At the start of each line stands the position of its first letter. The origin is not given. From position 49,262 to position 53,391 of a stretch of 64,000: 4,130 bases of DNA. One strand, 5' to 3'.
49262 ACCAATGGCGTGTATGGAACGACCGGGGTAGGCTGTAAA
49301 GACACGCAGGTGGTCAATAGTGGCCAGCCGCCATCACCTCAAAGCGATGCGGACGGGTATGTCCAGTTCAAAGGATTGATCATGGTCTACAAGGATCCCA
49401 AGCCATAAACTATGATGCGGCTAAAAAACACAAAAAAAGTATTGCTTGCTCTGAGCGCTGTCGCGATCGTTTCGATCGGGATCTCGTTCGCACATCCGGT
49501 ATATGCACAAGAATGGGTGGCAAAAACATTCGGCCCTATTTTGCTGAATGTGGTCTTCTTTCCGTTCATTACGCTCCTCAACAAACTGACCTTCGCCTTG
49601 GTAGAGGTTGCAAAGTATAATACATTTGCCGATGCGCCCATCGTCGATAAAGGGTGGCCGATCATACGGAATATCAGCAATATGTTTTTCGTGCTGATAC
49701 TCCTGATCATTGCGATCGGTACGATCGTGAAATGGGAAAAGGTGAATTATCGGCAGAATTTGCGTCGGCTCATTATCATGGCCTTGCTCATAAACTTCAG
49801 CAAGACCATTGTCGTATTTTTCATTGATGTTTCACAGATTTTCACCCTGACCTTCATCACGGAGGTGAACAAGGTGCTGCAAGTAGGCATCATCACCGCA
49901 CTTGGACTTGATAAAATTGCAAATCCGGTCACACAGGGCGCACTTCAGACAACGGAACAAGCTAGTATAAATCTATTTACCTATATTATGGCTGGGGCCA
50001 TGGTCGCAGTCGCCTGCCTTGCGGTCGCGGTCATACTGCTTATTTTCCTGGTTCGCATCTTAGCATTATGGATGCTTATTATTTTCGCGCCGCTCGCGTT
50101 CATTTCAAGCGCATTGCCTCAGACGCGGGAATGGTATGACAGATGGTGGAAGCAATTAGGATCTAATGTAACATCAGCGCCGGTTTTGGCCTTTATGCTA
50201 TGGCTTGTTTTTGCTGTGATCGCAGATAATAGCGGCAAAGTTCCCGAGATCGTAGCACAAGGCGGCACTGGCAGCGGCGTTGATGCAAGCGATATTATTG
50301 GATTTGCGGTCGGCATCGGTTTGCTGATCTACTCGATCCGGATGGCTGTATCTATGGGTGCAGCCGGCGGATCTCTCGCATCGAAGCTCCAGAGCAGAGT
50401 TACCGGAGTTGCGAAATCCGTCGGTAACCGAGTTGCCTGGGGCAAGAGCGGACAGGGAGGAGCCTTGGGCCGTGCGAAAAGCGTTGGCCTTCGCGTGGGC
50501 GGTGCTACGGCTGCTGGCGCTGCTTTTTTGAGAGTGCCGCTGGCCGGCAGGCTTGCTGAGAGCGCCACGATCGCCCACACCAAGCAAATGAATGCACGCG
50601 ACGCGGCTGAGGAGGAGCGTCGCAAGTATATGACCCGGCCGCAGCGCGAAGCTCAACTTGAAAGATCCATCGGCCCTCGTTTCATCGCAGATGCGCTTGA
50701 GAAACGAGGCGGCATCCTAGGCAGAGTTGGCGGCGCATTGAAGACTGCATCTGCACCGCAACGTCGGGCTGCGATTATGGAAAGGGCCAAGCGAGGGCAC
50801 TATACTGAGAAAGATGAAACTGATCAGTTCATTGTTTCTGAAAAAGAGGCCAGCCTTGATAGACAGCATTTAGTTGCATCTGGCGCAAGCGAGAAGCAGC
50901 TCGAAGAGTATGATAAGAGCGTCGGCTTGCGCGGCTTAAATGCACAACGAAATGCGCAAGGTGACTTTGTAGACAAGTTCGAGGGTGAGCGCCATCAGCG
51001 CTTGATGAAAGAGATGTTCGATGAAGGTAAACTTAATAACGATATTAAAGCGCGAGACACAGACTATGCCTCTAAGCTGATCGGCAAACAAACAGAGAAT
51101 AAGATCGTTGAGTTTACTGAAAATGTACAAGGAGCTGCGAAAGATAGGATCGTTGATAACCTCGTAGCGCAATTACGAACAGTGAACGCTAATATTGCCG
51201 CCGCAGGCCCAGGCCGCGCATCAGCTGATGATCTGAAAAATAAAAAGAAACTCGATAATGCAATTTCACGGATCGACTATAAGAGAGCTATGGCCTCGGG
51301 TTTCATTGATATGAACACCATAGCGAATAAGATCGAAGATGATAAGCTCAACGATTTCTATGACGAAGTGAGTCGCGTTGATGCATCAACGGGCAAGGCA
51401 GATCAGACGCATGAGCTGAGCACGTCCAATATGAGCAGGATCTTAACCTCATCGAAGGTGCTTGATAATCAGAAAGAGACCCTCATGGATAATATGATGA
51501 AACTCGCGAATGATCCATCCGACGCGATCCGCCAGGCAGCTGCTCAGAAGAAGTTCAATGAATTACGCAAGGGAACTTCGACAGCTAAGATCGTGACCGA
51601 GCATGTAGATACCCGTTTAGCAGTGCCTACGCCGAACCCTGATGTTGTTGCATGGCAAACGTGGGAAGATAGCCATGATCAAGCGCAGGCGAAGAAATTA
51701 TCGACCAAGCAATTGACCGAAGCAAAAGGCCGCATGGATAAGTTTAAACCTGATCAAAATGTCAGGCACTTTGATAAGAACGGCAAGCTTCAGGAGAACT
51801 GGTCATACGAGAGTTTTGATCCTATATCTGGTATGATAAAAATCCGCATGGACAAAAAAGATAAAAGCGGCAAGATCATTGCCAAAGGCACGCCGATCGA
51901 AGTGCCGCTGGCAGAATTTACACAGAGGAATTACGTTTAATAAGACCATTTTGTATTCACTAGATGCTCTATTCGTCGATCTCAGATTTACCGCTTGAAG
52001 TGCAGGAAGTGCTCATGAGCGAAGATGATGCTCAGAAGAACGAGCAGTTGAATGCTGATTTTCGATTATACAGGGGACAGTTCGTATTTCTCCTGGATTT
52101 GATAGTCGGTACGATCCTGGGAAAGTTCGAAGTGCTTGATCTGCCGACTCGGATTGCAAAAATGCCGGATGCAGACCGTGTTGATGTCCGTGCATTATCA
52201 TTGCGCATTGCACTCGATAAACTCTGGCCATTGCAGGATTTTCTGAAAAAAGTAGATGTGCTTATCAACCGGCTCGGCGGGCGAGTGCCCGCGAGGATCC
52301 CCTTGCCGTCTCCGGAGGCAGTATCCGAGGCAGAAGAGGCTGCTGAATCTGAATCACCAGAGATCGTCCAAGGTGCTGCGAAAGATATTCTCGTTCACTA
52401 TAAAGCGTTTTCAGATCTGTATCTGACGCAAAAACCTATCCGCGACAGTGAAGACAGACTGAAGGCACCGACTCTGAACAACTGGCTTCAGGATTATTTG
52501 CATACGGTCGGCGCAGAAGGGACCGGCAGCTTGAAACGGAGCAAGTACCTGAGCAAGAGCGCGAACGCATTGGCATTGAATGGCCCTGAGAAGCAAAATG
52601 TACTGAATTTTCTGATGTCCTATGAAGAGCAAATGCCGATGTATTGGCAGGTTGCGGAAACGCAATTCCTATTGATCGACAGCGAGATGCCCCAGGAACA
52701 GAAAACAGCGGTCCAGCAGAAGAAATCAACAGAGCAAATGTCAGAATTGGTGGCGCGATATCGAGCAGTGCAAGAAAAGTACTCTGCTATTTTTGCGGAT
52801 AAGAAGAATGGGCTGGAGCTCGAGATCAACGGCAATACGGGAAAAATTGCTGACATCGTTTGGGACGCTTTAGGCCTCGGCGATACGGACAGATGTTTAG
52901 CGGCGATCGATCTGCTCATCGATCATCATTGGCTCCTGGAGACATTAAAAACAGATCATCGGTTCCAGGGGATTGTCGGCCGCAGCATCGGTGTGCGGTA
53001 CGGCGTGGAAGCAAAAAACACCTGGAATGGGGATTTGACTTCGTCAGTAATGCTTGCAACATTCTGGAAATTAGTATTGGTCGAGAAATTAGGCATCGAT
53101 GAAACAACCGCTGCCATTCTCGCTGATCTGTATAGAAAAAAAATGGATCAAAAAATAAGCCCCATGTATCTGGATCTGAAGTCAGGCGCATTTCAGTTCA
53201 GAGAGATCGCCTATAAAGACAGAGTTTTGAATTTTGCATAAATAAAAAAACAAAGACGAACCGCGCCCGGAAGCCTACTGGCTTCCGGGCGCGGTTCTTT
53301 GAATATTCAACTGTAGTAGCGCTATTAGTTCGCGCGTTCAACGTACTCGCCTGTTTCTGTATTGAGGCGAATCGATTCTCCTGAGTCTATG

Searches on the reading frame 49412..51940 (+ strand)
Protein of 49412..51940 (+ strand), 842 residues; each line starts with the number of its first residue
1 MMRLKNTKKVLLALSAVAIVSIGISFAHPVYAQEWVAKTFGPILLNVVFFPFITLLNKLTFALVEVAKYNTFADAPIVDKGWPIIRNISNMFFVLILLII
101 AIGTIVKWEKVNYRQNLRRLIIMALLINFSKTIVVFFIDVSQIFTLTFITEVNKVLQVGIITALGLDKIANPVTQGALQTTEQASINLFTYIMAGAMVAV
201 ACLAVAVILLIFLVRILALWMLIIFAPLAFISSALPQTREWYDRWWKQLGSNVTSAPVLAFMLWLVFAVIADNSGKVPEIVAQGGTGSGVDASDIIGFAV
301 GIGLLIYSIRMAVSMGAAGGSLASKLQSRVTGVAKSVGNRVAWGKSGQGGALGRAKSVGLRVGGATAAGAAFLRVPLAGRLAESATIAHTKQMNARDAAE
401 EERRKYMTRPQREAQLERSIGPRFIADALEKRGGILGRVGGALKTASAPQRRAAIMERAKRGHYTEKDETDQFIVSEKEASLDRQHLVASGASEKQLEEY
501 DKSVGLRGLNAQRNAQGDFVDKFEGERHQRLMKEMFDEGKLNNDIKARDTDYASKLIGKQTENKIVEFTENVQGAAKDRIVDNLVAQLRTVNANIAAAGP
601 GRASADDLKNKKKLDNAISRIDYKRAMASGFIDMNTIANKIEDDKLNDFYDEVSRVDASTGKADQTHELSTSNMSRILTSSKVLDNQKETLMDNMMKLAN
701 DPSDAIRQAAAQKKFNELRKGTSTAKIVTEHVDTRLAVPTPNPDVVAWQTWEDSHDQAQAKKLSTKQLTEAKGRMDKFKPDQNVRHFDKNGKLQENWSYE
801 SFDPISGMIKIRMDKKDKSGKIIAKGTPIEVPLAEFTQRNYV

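Call 5: search_protein_families(library=pfam, proteins=[window:49412-51940:+], max_evalue=0.1)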
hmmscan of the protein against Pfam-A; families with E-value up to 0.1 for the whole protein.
window:49412-51940:+ (842 aa): 4 families
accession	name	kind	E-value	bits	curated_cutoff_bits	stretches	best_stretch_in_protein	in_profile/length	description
PF04610.19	TrbL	-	0.00027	21.2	25.9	1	117-307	29-210/215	TrbL/VirB6 plasmid conjugal transfer protein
PF16327.10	CcmF_C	-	0.0058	16.3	28.7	1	87-207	78-195/323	Cytochrome c-type biogenesis protein CcmF C-terminal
PF10180.14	WKF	-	0.065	13.5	25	0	522-560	14-52/63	WKF domain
PF02985.28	HEAT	-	0.068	13.9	23.5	0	691-712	1-22/31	HEAT repeat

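Call 7: search_protein_families(library=ncbifam, proteins=[window:49412-51940:+], max_evalue=0.1)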
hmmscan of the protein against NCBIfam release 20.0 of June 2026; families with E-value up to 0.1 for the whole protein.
window:49412-51940:+ (842 aa): 1 family
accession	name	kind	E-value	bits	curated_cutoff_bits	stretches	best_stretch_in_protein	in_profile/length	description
NF046089.1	CD3337_EF1877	subfamily_domain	0.0018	17.1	120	1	179-270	297-384/450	CD3337/EF1877 family mobilome membrane protein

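Call 56: search_protein_families(library=pfam, alignment_id=A4, max_evalue=0.01)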
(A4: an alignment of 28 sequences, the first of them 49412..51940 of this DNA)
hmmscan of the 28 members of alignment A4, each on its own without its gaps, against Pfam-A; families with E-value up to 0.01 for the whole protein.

A. member 1, window:49412-51940:+ (842 aa): 2 families
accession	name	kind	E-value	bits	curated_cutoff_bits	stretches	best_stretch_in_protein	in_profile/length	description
PF04610.19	TrbL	-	0.00027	21.2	25.9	1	117-307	29-210/215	TrbL/VirB6 plasmid conjugal transfer protein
PF16327.10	CcmF_C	-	0.0058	16.3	28.7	0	87-207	78-195/323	Cytochrome c-type biogenesis protein CcmF C-terminal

B. families by the number of members that match (of 28 scanned): 4 families
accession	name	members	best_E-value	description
PF04610.19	TrbL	4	0.00016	TrbL/VirB6 plasmid conjugal transfer protein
PF01375.23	Enterotoxin_a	1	0.00083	Heat-labile enterotoxin alpha chain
PF16327.10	CcmF_C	1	0.0058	Cytochrome c-type biogenesis protein CcmF C-terminal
PF12780.13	AAA_8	1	0.0096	P-loop containing dynein motor region D4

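Call 57: search_solved_structures(query=A4, max_evalue=10)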
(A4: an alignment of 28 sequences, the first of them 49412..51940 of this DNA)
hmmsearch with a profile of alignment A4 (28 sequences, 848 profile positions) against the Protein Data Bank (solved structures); distinct sequences matched with E-value up to 10: 69 (the best 60 are shown).
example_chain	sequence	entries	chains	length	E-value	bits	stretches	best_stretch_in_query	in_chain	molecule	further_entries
30dr_S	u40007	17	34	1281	0.0015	20.6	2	423-717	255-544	Dynactin subunit 1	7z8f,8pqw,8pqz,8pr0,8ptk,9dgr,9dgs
6znl_Z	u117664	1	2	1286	0.002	20.2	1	423-717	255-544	Dynactin subunit 1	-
9b7j_s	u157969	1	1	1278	0.0022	20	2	430-717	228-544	Dynactin subunit 1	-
9b7j_S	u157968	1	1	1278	0.0022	20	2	430-717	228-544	Dynactin subunit 1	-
9y9z_A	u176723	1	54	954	0.0052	18.8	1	424-733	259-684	CF2, TGME49_258090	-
7egm_C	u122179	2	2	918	0.0058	18.6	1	464-577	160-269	SWI/SNF chromatin-remodeling complex subunit SNF5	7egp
6uxv_C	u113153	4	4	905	0.0064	18.5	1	464-577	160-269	SWI/SNF chromatin-remodeling complex subunit SNF5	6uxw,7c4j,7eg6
2i1j_A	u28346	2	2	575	0.13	14.1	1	474-690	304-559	Moesin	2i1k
8ro6_A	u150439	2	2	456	0.14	14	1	470-610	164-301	Structural maintenance of chromosomes protein 1A (SMC1A)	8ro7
8p0a_A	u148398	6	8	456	0.15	13.9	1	470-610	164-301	Structural maintenance of chromosomes protein 1A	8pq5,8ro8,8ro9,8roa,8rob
6wg3_A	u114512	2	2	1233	0.16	13.8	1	440-756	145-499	Structural maintenance of chromosomes protein 1A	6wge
7w1m_A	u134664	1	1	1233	0.16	13.8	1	440-756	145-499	Structural maintenance of chromosomes protein 1A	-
8ohd_C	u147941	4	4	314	0.23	13.3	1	389-510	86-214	DDRGK domain-containing protein 1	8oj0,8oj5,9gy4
8qsz_Y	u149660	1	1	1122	0.25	13.2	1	463-633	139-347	Transcription elongation factor spt5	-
7tbn_A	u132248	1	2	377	0.3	12.9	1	720-827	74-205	D11 LOV2-DARPin fusion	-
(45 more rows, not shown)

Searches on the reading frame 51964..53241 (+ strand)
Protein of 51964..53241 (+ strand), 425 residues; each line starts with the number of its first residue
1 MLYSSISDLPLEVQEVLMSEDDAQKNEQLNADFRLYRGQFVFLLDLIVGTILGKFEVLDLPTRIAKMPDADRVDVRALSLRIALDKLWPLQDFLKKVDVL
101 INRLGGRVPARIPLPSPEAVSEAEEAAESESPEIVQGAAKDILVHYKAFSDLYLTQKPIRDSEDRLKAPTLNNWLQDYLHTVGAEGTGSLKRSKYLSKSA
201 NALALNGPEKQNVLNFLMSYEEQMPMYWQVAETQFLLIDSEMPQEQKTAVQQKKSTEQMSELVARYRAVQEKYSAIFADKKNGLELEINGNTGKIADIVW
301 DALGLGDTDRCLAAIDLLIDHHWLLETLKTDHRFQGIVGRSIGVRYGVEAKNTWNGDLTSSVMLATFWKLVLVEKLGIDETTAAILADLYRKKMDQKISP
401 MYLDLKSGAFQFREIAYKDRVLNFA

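Call 5: search_protein_families(library=pfam, proteins=[window:51964-53241:+], max_evalue=0.1)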
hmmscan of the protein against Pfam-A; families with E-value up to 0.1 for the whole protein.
window:51964-53241:+ (425 aa): 0 families

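Call 7: search_protein_families(library=ncbifam, proteins=[window:51964-53241:+], max_evalue=0.1)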
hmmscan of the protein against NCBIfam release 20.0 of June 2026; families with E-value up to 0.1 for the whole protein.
window:51964-53241:+ (425 aa): 0 families
